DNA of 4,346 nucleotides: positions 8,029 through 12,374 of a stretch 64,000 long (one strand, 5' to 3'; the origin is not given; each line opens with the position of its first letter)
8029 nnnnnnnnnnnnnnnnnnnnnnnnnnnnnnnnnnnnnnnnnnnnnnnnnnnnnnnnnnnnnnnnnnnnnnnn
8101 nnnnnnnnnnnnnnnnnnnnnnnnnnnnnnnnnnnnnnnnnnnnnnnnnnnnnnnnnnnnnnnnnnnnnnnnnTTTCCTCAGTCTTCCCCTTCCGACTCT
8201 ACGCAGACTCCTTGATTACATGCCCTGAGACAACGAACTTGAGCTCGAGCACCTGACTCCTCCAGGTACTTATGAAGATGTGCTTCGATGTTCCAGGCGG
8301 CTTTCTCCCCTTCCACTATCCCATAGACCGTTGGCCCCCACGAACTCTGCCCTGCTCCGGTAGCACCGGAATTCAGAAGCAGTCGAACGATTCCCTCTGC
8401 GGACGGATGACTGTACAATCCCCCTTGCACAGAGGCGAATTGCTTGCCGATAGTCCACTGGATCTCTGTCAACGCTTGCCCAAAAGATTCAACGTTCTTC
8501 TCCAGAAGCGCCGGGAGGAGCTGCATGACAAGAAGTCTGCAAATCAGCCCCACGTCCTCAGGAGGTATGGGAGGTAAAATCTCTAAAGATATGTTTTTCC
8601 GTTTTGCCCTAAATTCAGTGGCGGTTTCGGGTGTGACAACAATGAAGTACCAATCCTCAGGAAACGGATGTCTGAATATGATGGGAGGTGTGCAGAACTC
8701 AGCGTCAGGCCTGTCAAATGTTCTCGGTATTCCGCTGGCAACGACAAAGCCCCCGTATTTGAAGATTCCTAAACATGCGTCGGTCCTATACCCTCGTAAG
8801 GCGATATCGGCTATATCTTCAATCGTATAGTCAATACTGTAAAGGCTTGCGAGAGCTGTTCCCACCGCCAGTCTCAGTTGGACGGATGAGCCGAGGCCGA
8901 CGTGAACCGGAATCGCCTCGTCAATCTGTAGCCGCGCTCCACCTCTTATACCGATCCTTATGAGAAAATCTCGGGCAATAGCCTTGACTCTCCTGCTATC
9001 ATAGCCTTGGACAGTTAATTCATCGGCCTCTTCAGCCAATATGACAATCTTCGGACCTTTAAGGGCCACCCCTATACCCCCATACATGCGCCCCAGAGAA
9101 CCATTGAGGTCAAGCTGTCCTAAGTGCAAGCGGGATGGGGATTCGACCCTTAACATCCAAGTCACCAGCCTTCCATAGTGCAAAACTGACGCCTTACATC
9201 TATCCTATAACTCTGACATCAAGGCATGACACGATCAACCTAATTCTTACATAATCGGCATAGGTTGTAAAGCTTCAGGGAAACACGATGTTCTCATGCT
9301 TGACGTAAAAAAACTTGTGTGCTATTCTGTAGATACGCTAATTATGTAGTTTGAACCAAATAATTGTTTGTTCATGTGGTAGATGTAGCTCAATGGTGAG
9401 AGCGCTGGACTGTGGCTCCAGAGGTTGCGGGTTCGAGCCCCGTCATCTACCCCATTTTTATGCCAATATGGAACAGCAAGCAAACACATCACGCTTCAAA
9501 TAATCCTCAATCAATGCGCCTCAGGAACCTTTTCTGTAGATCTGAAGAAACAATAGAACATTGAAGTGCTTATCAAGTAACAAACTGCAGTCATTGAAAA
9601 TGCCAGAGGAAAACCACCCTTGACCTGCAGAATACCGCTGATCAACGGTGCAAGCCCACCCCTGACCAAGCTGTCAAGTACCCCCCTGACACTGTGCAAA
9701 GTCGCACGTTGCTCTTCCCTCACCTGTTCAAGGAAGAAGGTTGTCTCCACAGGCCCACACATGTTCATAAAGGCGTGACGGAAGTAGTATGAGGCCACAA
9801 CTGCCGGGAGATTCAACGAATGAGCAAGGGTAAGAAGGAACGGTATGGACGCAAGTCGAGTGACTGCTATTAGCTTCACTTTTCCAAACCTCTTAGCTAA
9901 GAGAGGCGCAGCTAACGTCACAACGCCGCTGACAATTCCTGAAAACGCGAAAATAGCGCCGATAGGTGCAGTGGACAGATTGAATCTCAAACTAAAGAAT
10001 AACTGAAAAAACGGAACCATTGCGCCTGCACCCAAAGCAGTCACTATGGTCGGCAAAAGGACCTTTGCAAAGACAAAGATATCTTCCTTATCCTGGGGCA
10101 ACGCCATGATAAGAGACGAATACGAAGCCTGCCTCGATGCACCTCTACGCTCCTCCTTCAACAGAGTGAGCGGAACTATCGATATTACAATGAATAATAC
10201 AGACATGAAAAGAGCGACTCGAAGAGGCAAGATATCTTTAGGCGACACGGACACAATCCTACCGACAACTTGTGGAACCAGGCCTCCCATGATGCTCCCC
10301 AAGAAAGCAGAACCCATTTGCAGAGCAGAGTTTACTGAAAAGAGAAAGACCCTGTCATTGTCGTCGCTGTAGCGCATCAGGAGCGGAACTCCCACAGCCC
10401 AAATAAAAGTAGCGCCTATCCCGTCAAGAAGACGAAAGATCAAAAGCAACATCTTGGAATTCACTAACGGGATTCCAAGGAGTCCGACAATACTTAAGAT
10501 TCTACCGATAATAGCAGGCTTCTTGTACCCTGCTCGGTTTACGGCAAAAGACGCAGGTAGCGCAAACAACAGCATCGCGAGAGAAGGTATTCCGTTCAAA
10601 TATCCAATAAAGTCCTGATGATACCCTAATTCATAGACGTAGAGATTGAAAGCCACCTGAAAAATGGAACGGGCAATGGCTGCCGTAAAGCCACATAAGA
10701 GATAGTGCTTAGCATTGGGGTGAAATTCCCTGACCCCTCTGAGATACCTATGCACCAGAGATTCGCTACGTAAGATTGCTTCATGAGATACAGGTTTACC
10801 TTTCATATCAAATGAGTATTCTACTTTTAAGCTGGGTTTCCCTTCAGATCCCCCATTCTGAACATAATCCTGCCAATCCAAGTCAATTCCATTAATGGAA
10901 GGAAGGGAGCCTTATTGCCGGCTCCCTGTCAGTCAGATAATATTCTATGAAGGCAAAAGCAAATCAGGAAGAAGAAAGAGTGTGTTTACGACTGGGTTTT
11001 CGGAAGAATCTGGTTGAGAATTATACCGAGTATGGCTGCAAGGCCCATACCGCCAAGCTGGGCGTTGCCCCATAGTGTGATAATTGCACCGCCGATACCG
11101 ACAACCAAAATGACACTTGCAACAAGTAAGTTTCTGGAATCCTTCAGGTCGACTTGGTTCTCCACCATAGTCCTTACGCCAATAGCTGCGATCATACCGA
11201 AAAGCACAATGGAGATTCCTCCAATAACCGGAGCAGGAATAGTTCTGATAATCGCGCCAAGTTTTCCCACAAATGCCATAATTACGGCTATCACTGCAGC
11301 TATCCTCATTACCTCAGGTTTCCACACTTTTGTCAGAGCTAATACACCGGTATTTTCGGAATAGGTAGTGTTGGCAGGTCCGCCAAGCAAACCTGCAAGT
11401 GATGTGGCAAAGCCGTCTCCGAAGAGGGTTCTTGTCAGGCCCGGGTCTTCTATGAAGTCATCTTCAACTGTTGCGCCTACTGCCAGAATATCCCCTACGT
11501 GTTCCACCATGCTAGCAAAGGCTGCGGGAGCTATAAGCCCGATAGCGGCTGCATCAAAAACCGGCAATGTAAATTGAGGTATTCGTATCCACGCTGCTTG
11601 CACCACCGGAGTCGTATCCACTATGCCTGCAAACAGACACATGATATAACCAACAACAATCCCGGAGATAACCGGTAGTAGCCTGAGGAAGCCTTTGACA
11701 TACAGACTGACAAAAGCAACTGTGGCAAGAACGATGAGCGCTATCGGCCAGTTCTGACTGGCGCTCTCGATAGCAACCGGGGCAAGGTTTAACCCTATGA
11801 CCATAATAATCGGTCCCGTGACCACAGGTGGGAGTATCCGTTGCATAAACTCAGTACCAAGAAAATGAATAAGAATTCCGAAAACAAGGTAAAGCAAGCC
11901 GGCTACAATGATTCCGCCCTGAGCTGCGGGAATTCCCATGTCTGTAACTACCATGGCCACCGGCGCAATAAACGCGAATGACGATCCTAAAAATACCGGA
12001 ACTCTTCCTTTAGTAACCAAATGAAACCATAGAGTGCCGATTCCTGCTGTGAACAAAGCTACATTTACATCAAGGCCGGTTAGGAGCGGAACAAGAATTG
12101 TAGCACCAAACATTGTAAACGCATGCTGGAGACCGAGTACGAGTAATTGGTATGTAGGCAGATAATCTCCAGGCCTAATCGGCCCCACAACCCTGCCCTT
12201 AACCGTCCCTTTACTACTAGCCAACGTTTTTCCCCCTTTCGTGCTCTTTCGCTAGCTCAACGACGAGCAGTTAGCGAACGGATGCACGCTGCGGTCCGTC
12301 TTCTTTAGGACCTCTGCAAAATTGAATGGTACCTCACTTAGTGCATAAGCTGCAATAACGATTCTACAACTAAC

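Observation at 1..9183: Complete-looking formylmethanofuran dehydrogenase + Ftr module with adjacent H4MPT-biosynthesis genes in a bacterial backbone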

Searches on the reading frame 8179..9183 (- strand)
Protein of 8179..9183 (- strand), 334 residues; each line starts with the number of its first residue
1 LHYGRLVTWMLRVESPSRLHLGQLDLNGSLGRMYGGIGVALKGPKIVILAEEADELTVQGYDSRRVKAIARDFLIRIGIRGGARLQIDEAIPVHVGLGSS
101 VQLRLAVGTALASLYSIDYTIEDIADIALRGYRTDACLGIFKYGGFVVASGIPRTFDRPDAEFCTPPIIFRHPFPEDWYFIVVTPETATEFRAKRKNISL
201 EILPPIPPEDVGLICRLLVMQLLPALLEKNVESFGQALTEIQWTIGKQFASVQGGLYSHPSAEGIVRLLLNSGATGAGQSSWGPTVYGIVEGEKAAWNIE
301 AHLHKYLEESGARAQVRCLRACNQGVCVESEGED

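Call 5: search_protein_families(library=pfam, proteins=[window:8179-9183:-], max_evalue=0.01)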
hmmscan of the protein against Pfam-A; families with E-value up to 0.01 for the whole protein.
window:8179-9183:- (334 aa): 2 families
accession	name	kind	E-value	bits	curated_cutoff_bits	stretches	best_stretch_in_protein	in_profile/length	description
PF00288.32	GHMP_kinases_N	-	1.8e-09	38.1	22.3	1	66-132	3-67/87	GHMP kinases N terminal domain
PF08544.19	GHMP_kinases_C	-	2.8e-08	34.5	21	1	222-307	1-83/85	GHMP kinases C terminal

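Call 6: search_protein_families(library=ncbifam, proteins=[window:8179-9183:-], max_evalue=0.01)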
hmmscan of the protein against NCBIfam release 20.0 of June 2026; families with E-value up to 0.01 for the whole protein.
window:8179-9183:- (334 aa): 10 families
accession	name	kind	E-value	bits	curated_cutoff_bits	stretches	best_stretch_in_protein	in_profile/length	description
NF040726.1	BetaRFA-P_synth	equivalog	2.9e-61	207.4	328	1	12-326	2-325/327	beta-ribofuranosylaminobenzene 5'-phosphate synthase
TIGR00144.1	beta_RFAP_syn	subfamily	1.8e-57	195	113.5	1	11-328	1-323/325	beta-ribofuranosylaminobenzene 5'-phosphate synthase family protein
NF002288.1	PRK01212.1-4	equivalog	2.3e-10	40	194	1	65-132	59-126/303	homoserine kinase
TIGR01920.1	Shik_kin_archae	equivalog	1.8e-06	27.5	126.85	1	55-125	39-112/266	shikimate kinase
NF003006.0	PRK03817.1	equivalog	4.9e-05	22.5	443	0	82-129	87-134/352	galactokinase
NF003036.0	PRK03926.1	equivalog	5.3e-05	22.4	403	1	76-128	70-121/302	mevalonate kinase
TIGR00191.1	thrB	equivalog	0.00042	19.3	168.25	0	68-187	65-174/304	homoserine kinase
TIGR00549.1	mevalon_kin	equivalog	0.00059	19.4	163.05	1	83-129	81-127/276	mevalonate kinase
NF040704.1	IPP_alt_MvaD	equivalog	0.0014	17.8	475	1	54-134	58-138/323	phosphomevalonate decarboxylase MvaD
NF003472.0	PRK05101.1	equivalog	0.0016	17.4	499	1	76-132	106-159/382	galactokinase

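Call 60: search_solved_structures(query=window:8179-9183:-, max_evalue=0.01)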
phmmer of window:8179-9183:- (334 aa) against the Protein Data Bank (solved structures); distinct sequences matched with E-value up to 0.01: 5.
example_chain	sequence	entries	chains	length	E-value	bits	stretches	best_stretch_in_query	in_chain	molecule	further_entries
8aoz_AAA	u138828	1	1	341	2.6e-18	69.1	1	11-246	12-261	Beta-ribofuranosylaminobenzene 5'-phosphate synthase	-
6yqq_A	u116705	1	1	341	3.6e-18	68.7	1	11-246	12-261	ForT-PRPP complex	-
8ap0_AAA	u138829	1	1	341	7e-18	67.7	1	11-246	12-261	Beta-ribofuranosylaminobenzene 5'-phosphate synthase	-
4p52_A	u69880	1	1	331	0.0038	19.3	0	69-305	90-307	Homoserine kinase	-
2cz9_A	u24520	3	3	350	0.0062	18.6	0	199-308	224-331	Probable galactokinase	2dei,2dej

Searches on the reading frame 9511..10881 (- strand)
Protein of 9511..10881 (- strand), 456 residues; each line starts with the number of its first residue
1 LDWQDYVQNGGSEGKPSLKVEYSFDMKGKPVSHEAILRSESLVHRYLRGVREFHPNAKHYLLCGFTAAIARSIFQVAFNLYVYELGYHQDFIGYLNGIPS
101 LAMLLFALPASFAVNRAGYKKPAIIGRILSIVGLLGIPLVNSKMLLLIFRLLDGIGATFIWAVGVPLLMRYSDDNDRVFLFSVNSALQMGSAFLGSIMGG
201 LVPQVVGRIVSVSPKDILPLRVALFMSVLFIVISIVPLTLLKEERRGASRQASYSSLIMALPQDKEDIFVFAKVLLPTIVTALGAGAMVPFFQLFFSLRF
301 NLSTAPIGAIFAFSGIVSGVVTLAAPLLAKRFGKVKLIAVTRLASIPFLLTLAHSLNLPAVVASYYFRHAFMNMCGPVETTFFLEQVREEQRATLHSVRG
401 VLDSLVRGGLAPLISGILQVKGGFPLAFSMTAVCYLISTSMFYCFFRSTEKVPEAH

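Call 5: search_protein_families(library=pfam, proteins=[window:9511-10881:-], max_evalue=0.01)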
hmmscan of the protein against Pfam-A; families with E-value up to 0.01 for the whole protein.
window:9511-10881:- (456 aa): 2 families
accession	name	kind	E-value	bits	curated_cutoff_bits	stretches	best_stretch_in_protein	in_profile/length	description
PF07690.21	MFS_1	-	4.3e-35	121.7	33.4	2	61-405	2-341/347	Major Facilitator Superfamily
PF12832.13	MFS_1_like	-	1.6e-07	31.1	25.2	1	61-204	222-363/373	MFS_1 like family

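Call 6: search_protein_families(library=ncbifam, proteins=[window:9511-10881:-], max_evalue=0.01)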
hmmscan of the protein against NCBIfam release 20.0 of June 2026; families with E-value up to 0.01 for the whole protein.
window:9511-10881:- (456 aa): 8 families
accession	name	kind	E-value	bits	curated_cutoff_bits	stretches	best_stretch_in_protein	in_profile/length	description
TIGR00880.1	2_A_01_02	superfamily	7.6e-09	35.8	131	1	101-208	9-116/141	multidrug resistance protein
TIGR00883.1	2A0106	subfamily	6.7e-08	32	443.45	1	144-436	97-396/400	metabolite/H+ symporter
NF007472.0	PRK10054.1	equivalog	1.2e-06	27.8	582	1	275-452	13-188/395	efflux MFS transporter YdeE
TIGR00900.1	2A0121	subfamily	7.3e-06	25.6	319.6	1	65-377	9-315/364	H+ Antiporter protein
NF002962.0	PRK03633.1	equivalog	5.7e-05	22.4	361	1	102-346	53-276/382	MFS transporter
NF000043.1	tet_MFS_P_a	exception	6.5e-05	21.9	750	0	58-161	9-113/420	tetracycline efflux MFS transporter TetA(P)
NF011571.1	PRK14995.1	subfamily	0.00043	19.2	701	1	68-237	19-183/493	SmvA family efflux MFS transporter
TIGR00881.1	2A0104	subfamily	0.0013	17.8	407.75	0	69-246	9-176/379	phosphoglycerate transporter protein PgtP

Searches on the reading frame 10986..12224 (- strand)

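Call 5: search_protein_families(library=pfam, proteins=[window:10986-12224:-], max_evalue=0.01)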
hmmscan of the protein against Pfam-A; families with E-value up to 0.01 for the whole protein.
window:10986-12224:- (412 aa): 1 family
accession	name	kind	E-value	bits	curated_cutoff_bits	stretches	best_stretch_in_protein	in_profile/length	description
PF00860.26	Xan_ur_permease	-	1.7e-91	307.3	27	1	26-381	2-385/389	Permease family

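Call 6: search_protein_families(library=ncbifam, proteins=[window:10986-12224:-], max_evalue=0.01)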
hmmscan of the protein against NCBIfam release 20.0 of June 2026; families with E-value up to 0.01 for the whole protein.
window:10986-12224:- (412 aa): 5 families
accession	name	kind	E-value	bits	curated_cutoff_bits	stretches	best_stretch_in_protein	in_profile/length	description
NF007995.0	PRK10720.1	equivalog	3.9e-115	385.1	477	1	21-407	11-406/429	uracil permease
TIGR00801.1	ncs2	superfamily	4.5e-110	368.4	291.8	1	23-406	3-415/415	NCS2 family nucleobase:cation symporter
TIGR03616.1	RutG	equivalog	1.4e-99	333.7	758.65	1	15-409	20-427/429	pyrimidine utilization transport protein G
TIGR03173.1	pbuX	subfamily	8.2e-67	225.7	414.15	1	30-379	1-370/407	xanthine permease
NF037981.1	NCS2_1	subfamily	2.7e-07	29.8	40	1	98-382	93-387/419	purine/pyrimidine permease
